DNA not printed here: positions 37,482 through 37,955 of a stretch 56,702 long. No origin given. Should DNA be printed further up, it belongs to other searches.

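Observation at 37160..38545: Two tandem paralogous cassettes: basic/amphipathic peptide - hairpin - 2-TM mini-protein - AbrB/MazE-like protein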

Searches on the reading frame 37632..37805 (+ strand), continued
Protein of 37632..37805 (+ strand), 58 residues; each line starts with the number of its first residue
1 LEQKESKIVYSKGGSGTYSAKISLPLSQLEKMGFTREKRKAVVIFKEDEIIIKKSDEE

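Call 63: fold_search(model_id=the predicted structure, library=pdb)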
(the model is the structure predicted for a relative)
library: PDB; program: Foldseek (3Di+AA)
matches with E <= 10: 143; with E <= 0.001: 0
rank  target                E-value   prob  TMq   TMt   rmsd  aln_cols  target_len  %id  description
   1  2mrn_MODEL_1_A        1.2e-02  1.00  0.61  0.54   3.5        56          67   23  Structure of truncated EcMazE (released 2015-02-04)
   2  1ub4_C                3.5e-02  1.00  0.58  0.47   2.9        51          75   25  crystal structure of MazEF complex (released 2003-05-20)
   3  1mvf_D                1.1e-01  0.99  0.55  0.69   2.8        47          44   28  MazE addiction antidote (released 2003-06-10)
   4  2mru_MODEL_1_A        1.3e-01  0.98  0.58  0.64   3.0        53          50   24  Structure of truncated EcMazE-DNA complex (released 2015-02-04)
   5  1yfb_A                2.3e-01  0.93  0.54  0.60   4.2        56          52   18  The solution structure of the N-domain of the transcription factor abrB (released 2005-04-12)
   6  9a4b_A                3.0e-01  0.91  0.56  0.37   4.3        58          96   21  Integrative model of ABRB-ATPE by crosslinking MS and deep learning (released 2024-09-18)
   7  7xi6_A                5.0e-01  0.47  0.45  0.46   4.3        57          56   24  Crystal structure of C56 from pSSVi (released 2023-04-19)
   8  2w1t_A                9.7e-01  0.63  0.49  0.19   4.2        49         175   16  Crystal Structure of B. subtilis SpoVT (released 2008-11-18)
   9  3o27_A                9.7e-01  0.54  0.51  0.49   3.4        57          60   19  The crystal structure of C68 from the hybrid virus-plasmid pSSVx (released 2011-01-19)
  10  6i01_A                1.0e+00  0.15  0.27  0.05   9.9        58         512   16  Structure of human D-glucuronyl C5 epimerase in complex with substrate (released 2019-04-03)
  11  2w1t_B                1.2e+00  0.47  0.47  0.19   4.4        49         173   16  Crystal Structure of B. subtilis SpoVT (released 2008-11-18)
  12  2fy9_MODEL_1_A        1.3e+00  0.54  0.48  0.51   3.9        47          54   15  Solution Structure of the N-Terminal DNA Recognition Domain of the Bacillus Subtilis Transcription-State Regul (released 2006-05-23)
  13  8ip4_A                1.3e+00  0.14  0.26  0.06   9.5        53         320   13  Cryo-EM structure of hMRS-highEDTA (released 2023-06-14)
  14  6i02_A                1.4e+00  0.13  0.27  0.05  10.0        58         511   16  Structure of human D-glucuronyl C5 epimerase in complex with product (released 2019-04-03)
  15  9h6d_D                1.5e+00  0.38  0.47  0.41   4.1        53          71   13  Crystal structure of the E. coli F-plasmid VapBC toxin-antitoxin complex (VapB V5E) (released 2024-12-18)
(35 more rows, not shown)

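Call 64: search_protein_families(library=phrogs, proteins=[window:37632-37805:+], max_evalue=1)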
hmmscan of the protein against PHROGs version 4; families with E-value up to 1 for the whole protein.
seq(58 aa): 3 families
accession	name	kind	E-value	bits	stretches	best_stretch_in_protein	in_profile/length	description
phrog_2329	-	unknown function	8.5e-25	87.6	1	1-58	2-59/59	-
phrog_4324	-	unknown function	0.0009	20.4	1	19-57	12-49/89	-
phrog_29538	-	unknown function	0.22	11.3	1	6-46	61-101/383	-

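Call 65: search_protein_families(library=padloc, proteins=[window:37632-37805:+], max_evalue=1)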
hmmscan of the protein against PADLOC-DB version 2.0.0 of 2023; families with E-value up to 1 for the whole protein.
seq(58 aa): 0 families

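Call 70: find_related_loci(query=A7, collection=metagenome_contigs, flank=1500)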
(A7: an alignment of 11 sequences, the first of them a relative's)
Query A7 (58 aa) in metagenome_contigs; peptide patterns used: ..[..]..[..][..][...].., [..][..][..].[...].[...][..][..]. (x = any residue, [..] = any of these).
136 stretches matched a pattern; 57 encode a relative of the query (tblastn E <= 1e-3); 57 distinct loci.
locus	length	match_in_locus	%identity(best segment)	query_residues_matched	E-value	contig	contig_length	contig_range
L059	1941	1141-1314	100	1-58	1e-35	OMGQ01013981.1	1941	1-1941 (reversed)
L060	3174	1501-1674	100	1-58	1e-35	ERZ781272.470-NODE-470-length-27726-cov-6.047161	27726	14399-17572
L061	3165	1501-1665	85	1-55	9e-29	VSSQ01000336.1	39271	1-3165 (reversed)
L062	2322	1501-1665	76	3-57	1e-25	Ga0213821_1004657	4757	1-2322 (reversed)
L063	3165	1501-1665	73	3-57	2e-23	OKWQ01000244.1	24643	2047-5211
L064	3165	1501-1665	80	3-57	6e-27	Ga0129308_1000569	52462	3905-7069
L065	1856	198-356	62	3-55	3e-20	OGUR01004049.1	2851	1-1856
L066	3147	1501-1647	65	3-51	2e-19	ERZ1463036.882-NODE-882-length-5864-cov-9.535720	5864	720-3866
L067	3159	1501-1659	58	1-53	3e-19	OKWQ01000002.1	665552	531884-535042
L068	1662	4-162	58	1-53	2e-18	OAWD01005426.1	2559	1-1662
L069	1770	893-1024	61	3-46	5e-15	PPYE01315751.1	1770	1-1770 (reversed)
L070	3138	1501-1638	52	3-48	5e-14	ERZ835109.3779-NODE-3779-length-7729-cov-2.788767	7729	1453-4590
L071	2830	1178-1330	49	3-53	2e-13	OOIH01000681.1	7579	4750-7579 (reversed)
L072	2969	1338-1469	52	3-46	1e-12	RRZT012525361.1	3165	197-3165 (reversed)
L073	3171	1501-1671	46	3-57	1e-12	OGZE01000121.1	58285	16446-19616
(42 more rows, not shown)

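Call 88: predict_structure(alignment_id=A8)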
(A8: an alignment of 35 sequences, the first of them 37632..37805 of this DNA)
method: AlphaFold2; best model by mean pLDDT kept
length: 58 residues; sequences in the alignment: 35
mean_pLDDT: 84.6   pTM: 0.54
mean pLDDT of the five models: 84.6, 83.4, 83.1, 80.9, 76.8
residues with pLDDT >= 90: 13; 70-90: 42; 50-70: 2; < 50: 1
segments of 3 or more residues with pLDDT < 50: none
pLDDT, mean of each block of 10 residues (from residue 1): 81 79 89 88 91 78
secondary structure, 60 per line:
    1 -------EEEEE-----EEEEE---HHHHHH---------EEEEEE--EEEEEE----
elements in order: E8-12 E18-22 H26-31 E41-46 E49-54

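Call 92: fold_search(model_id=the predicted structure, library=pdb)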
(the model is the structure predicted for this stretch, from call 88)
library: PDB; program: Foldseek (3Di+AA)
matches with E <= 10: 126; with E <= 0.001: 0
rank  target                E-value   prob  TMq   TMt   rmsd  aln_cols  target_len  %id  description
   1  9a4b_A                4.2e-01  0.84  0.51  0.35   4.2        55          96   20  Integrative model of ABRB-ATPE by crosslinking MS and deep learning (released 2024-09-18)
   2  2mrn_MODEL_1_A        5.9e-01  0.89  0.63  0.56   3.1        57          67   12  Structure of truncated EcMazE (released 2015-02-04)
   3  1yfb_A                8.1e-01  0.69  0.55  0.60   4.2        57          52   18  The solution structure of the N-domain of the transcription factor abrB (released 2005-04-12)
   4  6ifm_B                9.2e-01  0.72  0.54  0.47   2.6        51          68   16  Crystal structure of DNA bound VapBC from Salmonella typhimurium (released 2020-01-29)
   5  9h6d_D                9.2e-01  0.51  0.48  0.41   4.1        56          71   14  Crystal structure of the E. coli F-plasmid VapBC toxin-antitoxin complex (VapB V5E) (released 2024-12-18)
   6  9h6b_B                1.3e+00  0.63  0.54  0.47   2.7        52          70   15  Crystal structure of the E. coli F-plasmid VapBC toxin-antitoxin complex (VapB T3N, A13P, L16R) (released 2024-12-18)
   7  9h6a_B                1.4e+00  0.63  0.55  0.49   2.6        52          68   17  Crystal structure of the E. coli F-plasmid VapBC toxin-antitoxin complex (released 2024-12-18)
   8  5xsk_B                1.8e+00  0.04  0.18  0.15  15.2        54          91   17  Crystal structure of PWWP-DNA complex for human hepatoma-derived growth factor (released 2018-06-20)
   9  2k1n_MODEL_1_A        1.9e+00  0.28  0.44  0.46   5.5        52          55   21  DNA bound structure of the N-terminal domain of AbrB (released 2008-11-11)
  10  5l6l_E                2.1e+00  0.54  0.63  0.58   3.0        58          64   19  Structure of Caulobacter crescentus VapBC1 bound to operator DNA (released 2016-12-28)
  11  4pxq_B                2.4e+00  0.08  0.24  0.05  10.1        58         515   10  Crystal structure of D-glucuronyl C5-epimerase in complex with heparin hexasaccharide (released 2015-01-14)
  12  9h6b_D                2.6e+00  0.25  0.46  0.40   4.0        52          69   12  Crystal structure of the E. coli F-plasmid VapBC toxin-antitoxin complex (VapB T3N, A13P, L16R) (released 2024-12-18)
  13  9h6c_B                2.6e+00  0.23  0.44  0.39   3.6        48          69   14  Crystal structure of the E. coli F-plasmid VapBC toxin-antitoxin complex (VapB T3N) (released 2024-12-18)
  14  6i02_A                2.6e+00  0.09  0.25  0.05  10.1        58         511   10  Structure of human D-glucuronyl C5 epimerase in complex with product (released 2019-04-03)
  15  6i01_A                2.6e+00  0.09  0.25  0.05  10.1        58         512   10  Structure of human D-glucuronyl C5 epimerase in complex with substrate (released 2019-04-03)
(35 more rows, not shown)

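Call 93: search_protein_representatives(alignment_id=A8)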
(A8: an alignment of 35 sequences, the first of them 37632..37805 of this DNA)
Query: 35 sequences, 57 profile positions. Proteins with E-value up to 0.001 (for the whole library): 1033; up to 1e-10: 401; up to 1e-30: 4. The best 150 are listed.
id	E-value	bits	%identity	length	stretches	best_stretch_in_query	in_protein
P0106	2.3e-37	142.6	-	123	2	1-55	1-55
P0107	7.4e-34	131.4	-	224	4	3-56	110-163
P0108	8.2e-34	131.2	-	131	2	1-56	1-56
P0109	1.1e-31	124.4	-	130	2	2-53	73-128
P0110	2.6e-29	116.8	-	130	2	1-56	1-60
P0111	4.3e-27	109.7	-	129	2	4-56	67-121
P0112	1.4e-25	104.9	-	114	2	1-55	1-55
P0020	2.7e-24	100.8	-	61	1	2-57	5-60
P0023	4.8e-24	100.0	-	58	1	1-57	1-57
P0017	6.1e-23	96.4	-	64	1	1-57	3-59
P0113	3.0e-22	94.2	-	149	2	1-56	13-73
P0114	3.2e-22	94.2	-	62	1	2-55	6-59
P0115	1.1e-21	92.5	-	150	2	1-48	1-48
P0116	2.1e-21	91.5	-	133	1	1-57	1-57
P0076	4.3e-21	90.5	-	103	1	1-56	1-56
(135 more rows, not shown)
